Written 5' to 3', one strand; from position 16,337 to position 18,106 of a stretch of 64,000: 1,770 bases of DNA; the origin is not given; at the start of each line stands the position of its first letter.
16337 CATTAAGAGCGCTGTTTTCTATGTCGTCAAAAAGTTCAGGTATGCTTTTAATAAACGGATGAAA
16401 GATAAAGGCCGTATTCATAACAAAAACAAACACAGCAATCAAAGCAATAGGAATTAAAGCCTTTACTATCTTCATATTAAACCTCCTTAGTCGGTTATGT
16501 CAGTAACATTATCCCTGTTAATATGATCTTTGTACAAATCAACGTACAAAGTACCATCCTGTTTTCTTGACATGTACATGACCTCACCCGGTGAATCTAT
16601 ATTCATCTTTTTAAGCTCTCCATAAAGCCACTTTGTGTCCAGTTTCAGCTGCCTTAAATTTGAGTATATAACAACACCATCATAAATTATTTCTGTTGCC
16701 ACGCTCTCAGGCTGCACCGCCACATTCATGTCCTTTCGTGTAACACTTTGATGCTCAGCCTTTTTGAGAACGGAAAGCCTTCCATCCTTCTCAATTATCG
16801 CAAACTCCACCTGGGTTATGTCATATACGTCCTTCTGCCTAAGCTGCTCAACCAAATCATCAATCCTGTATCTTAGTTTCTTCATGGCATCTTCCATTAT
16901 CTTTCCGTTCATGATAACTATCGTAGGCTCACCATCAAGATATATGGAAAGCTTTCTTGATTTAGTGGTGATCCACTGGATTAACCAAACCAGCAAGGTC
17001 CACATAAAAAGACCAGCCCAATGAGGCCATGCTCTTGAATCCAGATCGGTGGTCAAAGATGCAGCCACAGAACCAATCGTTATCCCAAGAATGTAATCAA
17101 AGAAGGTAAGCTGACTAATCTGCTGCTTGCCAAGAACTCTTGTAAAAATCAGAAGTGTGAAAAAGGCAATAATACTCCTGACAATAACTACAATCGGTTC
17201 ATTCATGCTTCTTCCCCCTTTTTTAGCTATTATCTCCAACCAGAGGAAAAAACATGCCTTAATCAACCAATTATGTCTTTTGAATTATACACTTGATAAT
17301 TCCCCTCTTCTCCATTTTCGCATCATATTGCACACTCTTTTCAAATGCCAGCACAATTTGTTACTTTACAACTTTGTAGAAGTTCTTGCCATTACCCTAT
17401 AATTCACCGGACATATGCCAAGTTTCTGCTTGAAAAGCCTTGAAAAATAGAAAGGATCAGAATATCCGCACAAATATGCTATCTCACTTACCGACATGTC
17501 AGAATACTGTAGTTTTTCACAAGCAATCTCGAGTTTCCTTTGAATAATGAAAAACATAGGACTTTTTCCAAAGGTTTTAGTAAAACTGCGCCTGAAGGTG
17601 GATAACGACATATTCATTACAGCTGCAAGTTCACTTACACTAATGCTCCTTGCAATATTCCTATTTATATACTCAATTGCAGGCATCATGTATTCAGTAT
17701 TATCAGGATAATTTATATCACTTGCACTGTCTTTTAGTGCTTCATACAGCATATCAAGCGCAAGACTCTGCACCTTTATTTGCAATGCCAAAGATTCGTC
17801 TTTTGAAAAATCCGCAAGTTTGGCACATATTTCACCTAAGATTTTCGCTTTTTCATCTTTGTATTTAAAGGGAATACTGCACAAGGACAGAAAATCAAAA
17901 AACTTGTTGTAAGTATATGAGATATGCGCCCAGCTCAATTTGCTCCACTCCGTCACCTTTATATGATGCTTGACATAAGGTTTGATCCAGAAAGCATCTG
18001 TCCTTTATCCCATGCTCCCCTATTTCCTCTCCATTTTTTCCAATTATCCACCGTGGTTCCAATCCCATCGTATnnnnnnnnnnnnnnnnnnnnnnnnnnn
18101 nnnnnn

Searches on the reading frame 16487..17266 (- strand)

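Call 13: search_protein_families(library=pfam, proteins=[window:16487-17266:-], max_evalue=0.0001)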
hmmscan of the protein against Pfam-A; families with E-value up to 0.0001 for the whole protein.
window:16487-17266:- (259 aa): 2 families
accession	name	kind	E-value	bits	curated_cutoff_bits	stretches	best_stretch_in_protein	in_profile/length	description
PF04239.17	DUF421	-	1e-38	132.1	23.6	1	102-233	2-127/129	YetF C-terminal domain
PF20730.2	YetF_N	-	2.1e-08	34.3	26.5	1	27-99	4-76/76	YetF N-terminal transmembrane domain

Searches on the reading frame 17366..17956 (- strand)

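Call 13: search_protein_families(library=pfam, proteins=[window:17366-17956:-], max_evalue=0.0001)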
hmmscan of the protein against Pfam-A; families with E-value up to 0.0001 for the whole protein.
window:17366-17956:- (196 aa): 2 families
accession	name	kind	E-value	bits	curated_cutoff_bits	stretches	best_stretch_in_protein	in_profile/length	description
PF12833.13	HTH_18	-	8.3e-21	74.5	33.6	1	110-187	1-78/80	Helix-turn-helix domain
PF00165.29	HTH_AraC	-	9.5e-18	64.3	26.6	2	152-187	7-41/42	Bacterial regulatory helix-turn-helix proteins, AraC family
